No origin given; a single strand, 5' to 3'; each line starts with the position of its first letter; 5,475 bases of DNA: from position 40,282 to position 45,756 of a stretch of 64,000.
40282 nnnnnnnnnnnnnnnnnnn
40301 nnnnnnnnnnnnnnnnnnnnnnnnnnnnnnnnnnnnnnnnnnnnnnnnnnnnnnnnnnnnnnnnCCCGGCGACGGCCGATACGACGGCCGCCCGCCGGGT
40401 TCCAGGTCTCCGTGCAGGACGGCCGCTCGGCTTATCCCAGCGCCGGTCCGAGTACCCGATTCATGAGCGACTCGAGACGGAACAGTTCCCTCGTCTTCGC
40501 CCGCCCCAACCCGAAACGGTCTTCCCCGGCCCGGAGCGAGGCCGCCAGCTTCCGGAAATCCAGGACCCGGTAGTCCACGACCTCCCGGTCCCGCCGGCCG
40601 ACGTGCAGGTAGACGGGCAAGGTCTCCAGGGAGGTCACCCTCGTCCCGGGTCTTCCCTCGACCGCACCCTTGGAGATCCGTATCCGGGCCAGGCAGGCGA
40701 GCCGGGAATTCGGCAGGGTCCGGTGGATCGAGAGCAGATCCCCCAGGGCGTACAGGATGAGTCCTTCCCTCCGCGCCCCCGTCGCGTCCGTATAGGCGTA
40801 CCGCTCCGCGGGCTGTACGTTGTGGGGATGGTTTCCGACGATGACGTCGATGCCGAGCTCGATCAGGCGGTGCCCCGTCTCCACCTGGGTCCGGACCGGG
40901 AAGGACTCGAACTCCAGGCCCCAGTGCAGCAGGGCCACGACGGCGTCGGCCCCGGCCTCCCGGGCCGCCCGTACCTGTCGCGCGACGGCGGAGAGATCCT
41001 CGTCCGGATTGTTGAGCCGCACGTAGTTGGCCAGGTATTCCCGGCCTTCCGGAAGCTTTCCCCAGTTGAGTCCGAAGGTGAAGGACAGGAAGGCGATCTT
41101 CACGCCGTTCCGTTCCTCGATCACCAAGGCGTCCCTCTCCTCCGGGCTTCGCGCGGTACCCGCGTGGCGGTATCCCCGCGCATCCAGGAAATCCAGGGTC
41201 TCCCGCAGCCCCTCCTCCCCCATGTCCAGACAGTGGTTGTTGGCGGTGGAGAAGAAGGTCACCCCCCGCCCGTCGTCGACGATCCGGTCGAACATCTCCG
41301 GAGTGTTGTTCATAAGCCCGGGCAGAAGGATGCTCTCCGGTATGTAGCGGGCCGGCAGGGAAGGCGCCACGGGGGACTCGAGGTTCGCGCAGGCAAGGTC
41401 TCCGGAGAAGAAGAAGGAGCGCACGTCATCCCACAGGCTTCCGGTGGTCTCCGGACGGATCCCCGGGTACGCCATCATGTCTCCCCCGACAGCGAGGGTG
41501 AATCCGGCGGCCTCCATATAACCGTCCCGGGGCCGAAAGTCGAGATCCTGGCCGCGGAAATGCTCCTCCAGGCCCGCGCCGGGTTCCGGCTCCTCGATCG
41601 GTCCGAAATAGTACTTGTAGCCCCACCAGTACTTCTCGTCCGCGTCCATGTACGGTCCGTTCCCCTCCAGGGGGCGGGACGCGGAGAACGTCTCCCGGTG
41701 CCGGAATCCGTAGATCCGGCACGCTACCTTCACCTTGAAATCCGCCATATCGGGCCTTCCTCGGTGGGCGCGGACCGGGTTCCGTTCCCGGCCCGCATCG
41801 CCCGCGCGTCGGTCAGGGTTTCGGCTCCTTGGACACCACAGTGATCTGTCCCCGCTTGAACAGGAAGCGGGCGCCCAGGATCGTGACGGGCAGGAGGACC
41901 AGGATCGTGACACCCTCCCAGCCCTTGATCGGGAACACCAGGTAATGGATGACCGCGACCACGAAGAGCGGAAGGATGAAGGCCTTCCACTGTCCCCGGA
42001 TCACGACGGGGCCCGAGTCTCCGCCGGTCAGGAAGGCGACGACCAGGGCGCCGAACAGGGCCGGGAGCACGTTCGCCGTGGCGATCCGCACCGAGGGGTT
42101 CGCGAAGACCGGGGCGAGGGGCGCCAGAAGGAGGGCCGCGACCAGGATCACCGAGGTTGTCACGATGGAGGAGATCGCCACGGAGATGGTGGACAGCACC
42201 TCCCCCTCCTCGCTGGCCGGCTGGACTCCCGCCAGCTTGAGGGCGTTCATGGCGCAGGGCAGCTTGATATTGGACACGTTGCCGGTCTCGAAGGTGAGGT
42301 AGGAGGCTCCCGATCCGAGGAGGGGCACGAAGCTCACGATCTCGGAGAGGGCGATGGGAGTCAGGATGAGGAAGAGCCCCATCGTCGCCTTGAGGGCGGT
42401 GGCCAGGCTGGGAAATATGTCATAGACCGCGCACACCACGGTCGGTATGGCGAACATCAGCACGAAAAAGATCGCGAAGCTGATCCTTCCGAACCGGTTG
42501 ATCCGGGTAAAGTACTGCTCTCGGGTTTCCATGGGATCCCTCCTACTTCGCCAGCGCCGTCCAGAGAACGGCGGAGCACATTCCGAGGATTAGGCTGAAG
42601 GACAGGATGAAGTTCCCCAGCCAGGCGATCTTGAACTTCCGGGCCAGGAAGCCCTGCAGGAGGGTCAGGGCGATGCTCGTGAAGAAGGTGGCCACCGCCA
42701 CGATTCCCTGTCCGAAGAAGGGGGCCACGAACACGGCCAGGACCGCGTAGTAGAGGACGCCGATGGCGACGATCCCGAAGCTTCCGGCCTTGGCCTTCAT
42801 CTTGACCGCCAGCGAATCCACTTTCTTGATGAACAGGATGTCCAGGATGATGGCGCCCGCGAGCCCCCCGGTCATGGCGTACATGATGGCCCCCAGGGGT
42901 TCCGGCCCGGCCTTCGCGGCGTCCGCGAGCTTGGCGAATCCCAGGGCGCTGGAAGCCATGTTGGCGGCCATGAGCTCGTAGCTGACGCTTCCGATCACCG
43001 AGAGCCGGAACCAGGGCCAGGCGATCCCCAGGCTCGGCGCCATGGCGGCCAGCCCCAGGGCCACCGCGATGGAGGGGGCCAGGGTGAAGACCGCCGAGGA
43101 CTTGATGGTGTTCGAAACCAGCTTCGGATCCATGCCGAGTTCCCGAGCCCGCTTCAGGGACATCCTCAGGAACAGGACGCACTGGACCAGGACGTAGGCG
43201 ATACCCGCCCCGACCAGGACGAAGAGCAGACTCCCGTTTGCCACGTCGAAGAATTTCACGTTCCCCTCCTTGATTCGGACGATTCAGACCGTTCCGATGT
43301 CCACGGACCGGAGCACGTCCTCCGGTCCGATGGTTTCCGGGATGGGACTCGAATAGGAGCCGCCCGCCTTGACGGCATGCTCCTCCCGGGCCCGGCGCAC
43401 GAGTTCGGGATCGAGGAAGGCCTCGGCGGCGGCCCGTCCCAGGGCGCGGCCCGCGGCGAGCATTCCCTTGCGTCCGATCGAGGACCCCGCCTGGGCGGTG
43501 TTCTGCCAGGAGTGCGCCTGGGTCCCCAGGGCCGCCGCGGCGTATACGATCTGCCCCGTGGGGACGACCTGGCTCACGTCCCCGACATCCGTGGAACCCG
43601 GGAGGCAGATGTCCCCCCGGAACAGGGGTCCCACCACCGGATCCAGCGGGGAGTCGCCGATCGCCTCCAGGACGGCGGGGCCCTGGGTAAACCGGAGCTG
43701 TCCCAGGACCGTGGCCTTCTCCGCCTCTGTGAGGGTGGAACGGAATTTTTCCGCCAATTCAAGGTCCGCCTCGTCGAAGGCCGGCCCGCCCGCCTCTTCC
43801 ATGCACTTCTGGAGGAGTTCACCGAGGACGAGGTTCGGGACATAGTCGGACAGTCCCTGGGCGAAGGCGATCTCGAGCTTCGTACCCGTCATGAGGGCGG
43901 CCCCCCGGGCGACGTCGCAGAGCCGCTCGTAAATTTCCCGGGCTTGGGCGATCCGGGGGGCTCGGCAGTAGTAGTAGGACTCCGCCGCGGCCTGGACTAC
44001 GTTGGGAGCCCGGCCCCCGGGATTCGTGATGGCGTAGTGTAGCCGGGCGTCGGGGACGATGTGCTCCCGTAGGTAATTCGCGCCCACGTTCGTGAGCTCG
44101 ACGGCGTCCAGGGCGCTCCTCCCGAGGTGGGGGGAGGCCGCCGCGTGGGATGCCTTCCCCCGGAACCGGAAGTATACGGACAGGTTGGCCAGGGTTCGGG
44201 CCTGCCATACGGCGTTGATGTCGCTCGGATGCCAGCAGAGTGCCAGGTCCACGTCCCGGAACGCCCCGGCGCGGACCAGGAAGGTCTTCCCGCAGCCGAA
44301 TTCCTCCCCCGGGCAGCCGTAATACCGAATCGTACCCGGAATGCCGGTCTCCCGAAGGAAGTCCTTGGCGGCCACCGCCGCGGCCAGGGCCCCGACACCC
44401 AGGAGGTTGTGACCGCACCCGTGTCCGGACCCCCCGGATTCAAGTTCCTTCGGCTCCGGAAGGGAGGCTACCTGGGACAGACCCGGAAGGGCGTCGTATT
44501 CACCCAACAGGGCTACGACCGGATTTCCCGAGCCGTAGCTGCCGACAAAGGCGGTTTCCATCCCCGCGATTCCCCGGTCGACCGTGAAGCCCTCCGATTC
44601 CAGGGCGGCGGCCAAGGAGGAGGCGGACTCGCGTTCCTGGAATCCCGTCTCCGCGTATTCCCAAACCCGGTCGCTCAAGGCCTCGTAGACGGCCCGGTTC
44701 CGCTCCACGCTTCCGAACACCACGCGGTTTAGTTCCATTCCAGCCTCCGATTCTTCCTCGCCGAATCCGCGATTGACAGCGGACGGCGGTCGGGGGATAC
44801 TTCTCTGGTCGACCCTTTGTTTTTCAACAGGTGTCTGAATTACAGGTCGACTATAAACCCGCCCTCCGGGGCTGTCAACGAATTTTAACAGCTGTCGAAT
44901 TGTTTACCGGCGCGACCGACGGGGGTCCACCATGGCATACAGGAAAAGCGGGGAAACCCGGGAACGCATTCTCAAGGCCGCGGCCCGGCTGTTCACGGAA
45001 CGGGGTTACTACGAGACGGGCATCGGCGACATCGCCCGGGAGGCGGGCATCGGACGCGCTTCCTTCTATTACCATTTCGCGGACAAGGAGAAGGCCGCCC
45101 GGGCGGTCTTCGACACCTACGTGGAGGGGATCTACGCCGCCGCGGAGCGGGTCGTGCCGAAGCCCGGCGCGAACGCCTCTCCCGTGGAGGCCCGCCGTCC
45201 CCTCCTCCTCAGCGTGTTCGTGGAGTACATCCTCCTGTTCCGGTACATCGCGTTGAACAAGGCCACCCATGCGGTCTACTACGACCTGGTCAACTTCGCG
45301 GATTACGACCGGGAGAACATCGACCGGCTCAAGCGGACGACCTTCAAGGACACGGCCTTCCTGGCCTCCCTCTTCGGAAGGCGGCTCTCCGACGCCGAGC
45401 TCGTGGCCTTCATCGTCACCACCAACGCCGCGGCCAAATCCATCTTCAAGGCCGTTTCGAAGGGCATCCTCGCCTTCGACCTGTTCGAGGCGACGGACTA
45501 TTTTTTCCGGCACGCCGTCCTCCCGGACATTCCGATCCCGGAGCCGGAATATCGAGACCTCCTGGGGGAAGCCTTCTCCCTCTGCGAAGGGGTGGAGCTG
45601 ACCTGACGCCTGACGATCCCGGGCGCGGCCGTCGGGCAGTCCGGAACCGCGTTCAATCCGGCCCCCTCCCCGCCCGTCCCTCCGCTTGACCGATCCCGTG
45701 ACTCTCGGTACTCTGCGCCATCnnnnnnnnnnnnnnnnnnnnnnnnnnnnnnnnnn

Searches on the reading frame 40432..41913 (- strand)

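Call 62: search_protein_families(library=pfam, proteins=[window:40432-41913:-], max_evalue=0.00001)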
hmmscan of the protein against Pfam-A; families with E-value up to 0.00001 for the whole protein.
window:40432-41913:- (493 aa): 1 family
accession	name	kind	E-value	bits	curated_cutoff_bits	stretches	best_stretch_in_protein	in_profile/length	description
PF09587.15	PGA_cap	-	9.8e-51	173.1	27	1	139-395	1-253/255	Bacterial capsule synthesis protein PGA_cap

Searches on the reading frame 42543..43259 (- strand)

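Call 62: search_protein_families(library=pfam, proteins=[window:42543-43259:-], max_evalue=0.00001)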
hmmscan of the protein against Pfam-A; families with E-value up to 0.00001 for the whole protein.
window:42543-43259:- (238 aa): 1 family
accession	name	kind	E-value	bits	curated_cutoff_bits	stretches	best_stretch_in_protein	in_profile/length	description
PF16481.10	DUF5058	-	2.3e-51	175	28.2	1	8-227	1-222/222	Domain of unknown function (DUF5058)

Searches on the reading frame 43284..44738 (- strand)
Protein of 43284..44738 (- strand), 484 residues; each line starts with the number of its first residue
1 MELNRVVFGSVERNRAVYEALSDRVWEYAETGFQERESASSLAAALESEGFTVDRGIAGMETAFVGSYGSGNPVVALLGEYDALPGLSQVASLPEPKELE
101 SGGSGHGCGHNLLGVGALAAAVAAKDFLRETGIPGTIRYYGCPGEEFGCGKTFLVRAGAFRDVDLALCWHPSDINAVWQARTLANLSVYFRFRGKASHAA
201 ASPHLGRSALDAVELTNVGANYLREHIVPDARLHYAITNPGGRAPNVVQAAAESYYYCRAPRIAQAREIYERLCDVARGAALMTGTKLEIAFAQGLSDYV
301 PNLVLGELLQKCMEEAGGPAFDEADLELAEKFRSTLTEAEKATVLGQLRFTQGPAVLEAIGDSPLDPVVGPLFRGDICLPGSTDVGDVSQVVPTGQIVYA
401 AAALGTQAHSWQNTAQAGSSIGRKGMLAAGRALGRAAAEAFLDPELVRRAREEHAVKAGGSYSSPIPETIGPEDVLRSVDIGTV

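Call 62: search_protein_families(library=pfam, proteins=[window:43284-44738:-], max_evalue=0.00001)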
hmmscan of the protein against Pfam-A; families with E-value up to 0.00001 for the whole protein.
window:43284-44738:- (484 aa): 1 family
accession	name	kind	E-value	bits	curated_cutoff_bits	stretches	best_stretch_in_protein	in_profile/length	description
PF01546.33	Peptidase_M20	-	5.4e-06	26.9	24.6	0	77-249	2-113/206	Peptidase family M20/M25/M40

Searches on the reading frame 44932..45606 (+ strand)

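Call 62: search_protein_families(library=pfam, proteins=[window:44932-45606:+], max_evalue=0.00001)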
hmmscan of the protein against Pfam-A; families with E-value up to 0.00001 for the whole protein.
window:44932-45606:+ (224 aa): 1 family
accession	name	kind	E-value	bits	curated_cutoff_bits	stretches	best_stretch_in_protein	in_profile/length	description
PF00440.29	TetR_N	-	5.9e-16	58.4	24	1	13-54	1-42/47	Bacterial regulatory proteins, tetR family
